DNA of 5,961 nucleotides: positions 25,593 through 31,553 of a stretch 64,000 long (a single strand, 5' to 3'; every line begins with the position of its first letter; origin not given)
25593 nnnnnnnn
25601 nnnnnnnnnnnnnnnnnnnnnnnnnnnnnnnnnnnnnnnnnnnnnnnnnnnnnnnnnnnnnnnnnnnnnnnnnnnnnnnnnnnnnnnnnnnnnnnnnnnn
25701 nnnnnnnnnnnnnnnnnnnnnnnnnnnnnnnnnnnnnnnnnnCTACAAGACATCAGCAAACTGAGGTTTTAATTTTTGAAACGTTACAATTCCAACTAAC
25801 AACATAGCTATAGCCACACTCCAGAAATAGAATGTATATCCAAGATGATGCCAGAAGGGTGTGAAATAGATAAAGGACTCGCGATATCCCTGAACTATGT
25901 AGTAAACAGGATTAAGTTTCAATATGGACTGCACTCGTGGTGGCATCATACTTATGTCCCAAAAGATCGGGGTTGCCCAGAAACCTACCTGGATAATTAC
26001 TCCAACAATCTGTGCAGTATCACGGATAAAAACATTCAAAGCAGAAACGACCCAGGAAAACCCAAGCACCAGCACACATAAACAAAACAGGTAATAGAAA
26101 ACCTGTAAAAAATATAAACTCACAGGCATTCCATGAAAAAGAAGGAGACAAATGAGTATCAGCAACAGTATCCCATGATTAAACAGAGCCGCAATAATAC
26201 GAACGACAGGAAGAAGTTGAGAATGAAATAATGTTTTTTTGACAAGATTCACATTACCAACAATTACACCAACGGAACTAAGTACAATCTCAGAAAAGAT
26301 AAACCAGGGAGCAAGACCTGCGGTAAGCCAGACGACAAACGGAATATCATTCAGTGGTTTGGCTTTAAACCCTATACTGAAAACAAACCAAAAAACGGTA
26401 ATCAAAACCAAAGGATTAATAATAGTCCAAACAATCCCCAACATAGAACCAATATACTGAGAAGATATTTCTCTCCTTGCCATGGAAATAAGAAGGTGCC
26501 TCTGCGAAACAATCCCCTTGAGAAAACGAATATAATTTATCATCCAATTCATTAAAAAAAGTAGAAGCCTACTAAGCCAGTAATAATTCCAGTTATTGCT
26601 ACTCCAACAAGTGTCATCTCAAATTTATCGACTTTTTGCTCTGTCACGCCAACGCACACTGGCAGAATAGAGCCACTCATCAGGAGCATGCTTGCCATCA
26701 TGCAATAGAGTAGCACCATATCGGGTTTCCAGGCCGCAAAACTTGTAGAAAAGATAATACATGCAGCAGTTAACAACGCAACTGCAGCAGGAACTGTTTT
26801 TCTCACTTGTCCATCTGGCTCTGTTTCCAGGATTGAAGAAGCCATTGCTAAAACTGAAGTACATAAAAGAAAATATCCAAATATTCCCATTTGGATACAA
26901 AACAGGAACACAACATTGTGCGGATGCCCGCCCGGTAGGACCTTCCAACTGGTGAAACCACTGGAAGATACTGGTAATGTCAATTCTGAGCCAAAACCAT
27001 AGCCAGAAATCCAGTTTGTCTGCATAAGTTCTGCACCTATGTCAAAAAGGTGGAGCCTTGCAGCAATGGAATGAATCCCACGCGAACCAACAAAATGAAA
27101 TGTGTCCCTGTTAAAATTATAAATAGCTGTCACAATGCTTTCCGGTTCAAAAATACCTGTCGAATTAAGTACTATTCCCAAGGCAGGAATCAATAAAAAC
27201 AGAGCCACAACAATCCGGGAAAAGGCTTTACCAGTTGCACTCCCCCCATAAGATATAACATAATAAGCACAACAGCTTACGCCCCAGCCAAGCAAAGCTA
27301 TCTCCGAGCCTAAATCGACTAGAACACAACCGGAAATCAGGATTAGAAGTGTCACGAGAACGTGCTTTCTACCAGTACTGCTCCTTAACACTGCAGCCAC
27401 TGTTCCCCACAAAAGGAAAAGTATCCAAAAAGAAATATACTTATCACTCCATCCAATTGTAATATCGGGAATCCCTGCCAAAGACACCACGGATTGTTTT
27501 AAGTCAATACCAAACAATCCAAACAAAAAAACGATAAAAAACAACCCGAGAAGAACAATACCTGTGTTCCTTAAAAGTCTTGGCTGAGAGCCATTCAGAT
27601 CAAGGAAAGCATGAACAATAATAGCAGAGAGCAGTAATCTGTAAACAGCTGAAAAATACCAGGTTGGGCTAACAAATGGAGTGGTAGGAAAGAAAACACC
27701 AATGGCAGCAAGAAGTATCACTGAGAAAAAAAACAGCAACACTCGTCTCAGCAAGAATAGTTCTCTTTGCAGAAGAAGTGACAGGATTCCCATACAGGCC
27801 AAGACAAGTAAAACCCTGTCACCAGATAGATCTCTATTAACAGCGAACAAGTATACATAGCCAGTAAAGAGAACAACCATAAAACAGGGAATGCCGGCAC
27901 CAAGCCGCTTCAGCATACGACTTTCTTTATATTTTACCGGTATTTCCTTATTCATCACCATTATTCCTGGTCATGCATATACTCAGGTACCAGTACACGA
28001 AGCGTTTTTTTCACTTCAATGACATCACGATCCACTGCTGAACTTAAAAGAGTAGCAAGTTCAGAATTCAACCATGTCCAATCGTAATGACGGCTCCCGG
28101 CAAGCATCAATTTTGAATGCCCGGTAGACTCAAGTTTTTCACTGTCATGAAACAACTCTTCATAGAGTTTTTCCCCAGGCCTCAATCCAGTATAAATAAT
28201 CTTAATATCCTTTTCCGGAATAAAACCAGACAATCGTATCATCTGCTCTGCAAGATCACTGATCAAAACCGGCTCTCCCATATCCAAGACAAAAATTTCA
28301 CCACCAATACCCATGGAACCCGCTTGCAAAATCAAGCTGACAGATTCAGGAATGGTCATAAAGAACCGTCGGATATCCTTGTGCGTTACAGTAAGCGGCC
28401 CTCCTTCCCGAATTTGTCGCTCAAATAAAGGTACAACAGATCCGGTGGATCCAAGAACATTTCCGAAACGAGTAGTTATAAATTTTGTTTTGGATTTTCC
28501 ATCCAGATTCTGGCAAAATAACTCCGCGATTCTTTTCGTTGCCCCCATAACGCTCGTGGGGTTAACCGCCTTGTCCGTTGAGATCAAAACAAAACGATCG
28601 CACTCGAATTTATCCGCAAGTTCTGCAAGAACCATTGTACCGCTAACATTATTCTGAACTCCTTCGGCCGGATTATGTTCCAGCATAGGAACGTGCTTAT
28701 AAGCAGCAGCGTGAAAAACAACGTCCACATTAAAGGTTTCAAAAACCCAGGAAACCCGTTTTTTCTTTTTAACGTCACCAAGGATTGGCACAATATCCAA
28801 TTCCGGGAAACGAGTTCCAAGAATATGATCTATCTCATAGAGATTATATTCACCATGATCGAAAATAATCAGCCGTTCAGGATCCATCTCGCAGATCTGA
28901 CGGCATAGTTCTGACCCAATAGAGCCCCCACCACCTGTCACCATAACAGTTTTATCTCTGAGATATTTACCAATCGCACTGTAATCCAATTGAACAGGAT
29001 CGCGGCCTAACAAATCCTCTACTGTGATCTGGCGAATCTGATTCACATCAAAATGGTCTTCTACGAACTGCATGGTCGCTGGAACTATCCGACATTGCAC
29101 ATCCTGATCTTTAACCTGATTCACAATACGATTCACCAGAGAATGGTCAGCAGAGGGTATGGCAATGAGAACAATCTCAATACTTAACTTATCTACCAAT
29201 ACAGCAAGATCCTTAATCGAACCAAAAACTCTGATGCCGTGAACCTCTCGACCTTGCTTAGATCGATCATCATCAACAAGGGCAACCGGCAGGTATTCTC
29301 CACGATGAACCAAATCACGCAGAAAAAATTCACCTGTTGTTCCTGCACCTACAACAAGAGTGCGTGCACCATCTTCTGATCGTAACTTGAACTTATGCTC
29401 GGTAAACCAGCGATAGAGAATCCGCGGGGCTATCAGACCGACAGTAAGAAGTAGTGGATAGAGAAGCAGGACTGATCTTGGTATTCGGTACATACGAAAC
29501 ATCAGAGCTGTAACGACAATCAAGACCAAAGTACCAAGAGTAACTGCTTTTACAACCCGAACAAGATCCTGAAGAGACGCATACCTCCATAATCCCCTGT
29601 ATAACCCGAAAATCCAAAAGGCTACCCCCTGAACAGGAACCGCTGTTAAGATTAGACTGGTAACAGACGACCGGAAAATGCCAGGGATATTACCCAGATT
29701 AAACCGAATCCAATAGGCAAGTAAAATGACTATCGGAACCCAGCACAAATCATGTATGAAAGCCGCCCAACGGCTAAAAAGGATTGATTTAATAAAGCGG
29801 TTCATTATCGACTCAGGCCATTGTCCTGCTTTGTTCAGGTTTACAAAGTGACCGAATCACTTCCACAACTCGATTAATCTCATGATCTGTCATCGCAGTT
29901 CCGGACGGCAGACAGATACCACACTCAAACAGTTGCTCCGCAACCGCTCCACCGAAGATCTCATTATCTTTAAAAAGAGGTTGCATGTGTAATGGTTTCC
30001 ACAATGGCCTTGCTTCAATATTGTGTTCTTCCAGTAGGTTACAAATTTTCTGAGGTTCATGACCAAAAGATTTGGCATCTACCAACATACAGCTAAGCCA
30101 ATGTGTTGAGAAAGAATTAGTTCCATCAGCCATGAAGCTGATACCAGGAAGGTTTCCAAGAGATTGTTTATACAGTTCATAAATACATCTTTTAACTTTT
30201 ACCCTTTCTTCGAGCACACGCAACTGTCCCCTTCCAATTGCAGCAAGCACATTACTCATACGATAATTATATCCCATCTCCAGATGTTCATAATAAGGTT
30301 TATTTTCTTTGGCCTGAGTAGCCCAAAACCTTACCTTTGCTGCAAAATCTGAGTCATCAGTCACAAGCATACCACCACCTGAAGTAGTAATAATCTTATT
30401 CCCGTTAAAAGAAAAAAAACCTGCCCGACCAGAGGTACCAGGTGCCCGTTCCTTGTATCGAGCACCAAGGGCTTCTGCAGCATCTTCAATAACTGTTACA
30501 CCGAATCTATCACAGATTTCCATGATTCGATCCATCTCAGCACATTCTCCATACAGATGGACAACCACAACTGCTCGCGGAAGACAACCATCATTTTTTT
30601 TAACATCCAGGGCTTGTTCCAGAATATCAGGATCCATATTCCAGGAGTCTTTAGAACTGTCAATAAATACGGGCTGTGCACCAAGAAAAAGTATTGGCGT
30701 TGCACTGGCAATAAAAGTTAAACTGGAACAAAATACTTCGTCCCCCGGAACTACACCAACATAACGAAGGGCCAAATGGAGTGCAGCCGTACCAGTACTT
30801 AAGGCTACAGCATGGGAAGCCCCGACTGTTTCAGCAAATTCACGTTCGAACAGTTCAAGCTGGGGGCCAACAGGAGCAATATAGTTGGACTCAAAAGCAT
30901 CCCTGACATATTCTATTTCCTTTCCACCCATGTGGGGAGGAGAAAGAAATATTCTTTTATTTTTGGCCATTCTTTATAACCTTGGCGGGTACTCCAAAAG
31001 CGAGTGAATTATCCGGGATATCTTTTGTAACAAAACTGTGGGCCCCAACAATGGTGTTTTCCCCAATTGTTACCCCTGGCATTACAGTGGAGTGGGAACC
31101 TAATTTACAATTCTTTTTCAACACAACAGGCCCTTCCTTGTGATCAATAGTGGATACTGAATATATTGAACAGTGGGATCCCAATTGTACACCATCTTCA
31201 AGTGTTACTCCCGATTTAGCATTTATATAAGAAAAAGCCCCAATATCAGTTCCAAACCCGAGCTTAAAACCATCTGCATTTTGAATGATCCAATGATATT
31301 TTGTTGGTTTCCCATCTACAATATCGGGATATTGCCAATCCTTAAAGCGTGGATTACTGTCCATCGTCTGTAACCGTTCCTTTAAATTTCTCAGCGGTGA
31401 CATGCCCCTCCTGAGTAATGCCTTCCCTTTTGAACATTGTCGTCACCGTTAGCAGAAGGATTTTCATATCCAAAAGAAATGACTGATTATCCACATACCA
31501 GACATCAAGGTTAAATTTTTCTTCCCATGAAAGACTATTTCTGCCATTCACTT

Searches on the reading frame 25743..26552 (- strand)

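Call 26: search_protein_families(library=pfam, proteins=[window:25743-26552:-], max_evalue=0.00001)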
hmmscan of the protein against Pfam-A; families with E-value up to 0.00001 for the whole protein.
window:25743-26552:- (269 aa): 1 family
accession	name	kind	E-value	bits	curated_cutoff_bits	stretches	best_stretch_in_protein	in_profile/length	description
PF01061.29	ABC2_membrane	-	1.5e-15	57.7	26.9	1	21-227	3-210/211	ABC-2 type transporter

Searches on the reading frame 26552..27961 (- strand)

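Call 26: search_protein_families(library=pfam, proteins=[window:26552-27961:-], max_evalue=0.00001)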
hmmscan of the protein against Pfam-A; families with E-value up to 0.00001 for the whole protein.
window:26552-27961:- (469 aa): 1 family
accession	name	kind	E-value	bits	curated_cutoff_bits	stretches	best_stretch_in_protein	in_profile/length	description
PF04932.20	Wzy_C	-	3.4e-12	46.8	31.7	1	206-366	2-148/149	O-Antigen ligase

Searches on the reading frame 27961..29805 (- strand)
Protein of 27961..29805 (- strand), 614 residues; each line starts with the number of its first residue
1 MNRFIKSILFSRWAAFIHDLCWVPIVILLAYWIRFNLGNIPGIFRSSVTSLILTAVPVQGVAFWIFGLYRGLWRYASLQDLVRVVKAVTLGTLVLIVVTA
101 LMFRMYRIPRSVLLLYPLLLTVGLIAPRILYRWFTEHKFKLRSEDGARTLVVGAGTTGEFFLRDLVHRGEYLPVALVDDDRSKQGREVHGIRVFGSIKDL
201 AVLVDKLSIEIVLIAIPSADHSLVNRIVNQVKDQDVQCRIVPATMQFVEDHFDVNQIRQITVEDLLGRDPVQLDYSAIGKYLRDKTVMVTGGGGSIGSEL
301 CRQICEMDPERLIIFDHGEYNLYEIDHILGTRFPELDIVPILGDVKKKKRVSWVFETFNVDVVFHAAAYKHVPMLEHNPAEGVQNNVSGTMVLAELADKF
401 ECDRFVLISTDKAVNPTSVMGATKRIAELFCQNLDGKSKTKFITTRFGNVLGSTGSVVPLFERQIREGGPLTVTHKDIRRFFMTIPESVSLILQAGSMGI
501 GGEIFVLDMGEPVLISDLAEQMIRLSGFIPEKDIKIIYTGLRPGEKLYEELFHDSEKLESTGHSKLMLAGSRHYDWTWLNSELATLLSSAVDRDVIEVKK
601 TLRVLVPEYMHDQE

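Call 26: search_protein_families(library=pfam, proteins=[window:27961-29805:-], max_evalue=0.00001)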
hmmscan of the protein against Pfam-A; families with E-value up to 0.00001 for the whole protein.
window:27961-29805:- (614 aa): 6 families
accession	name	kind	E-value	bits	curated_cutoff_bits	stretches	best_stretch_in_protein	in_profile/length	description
PF02719.21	Polysacc_synt_2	-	1e-118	396.3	20.2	1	287-569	1-291/293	Polysaccharide biosynthesis protein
PF01370.27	Epimerase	-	3.1e-22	79.6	20.9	1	287-498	1-227/240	NAD dependent epimerase/dehydratase family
PF13727.12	CoA_binding_3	-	9.9e-15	55.4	25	1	65-242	2-175/175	CoA-binding domain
PF16363.11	GDP_Man_Dehyd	-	1.1e-14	55.1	27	1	288-412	1-131/332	GDP-mannose 4,6 dehydratase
PF04321.23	RmlD_sub_bind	-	6.5e-12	45.5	27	1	286-453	2-154/287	RmlD substrate binding domain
PF01073.25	3Beta_HSD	-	1.4e-08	34.5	22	1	288-417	1-123/280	3-beta hydroxysteroid dehydrogenase/isomerase family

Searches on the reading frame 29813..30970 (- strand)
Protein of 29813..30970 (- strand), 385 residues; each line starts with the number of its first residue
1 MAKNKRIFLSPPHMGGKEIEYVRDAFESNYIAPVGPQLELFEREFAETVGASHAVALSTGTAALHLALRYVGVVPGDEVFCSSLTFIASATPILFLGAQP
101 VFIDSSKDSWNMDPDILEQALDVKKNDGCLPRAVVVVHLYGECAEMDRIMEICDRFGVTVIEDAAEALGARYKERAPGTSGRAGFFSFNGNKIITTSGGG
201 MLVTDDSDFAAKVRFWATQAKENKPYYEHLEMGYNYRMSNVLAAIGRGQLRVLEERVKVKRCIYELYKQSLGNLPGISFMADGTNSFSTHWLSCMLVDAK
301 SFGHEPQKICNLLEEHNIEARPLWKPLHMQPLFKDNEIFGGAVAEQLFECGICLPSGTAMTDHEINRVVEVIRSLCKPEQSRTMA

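Call 26: search_protein_families(library=pfam, proteins=[window:29813-30970:-], max_evalue=0.00001)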
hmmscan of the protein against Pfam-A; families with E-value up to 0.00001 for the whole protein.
window:29813-30970:- (385 aa): 2 families
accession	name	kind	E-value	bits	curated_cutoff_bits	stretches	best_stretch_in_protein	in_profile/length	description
PF01041.23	DegT_DnrJ_EryC1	-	1.6e-96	324.1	19.8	1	14-372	3-359/360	DegT/DnrJ/EryC1/StrS aminotransferase family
PF01212.27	Beta_elim_lyase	-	4.3e-06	26.7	27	1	40-205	36-212/288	Beta-eliminating lyase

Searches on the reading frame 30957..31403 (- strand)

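Call 26: search_protein_families(library=pfam, proteins=[window:30957-31403:-], max_evalue=0.00001)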
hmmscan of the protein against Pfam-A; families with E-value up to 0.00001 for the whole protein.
window:30957-31403:- (148 aa): 2 families
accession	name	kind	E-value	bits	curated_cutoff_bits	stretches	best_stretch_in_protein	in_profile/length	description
PF00132.30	Hexapep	-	8.3e-14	51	27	1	93-127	2-36/36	Bacterial transferase hexapeptide (six repeats)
PF14602.12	Hexapep_2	-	8.1e-08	32.3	27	0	97-126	6-33/34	Hexapeptide repeat of succinyl-transferase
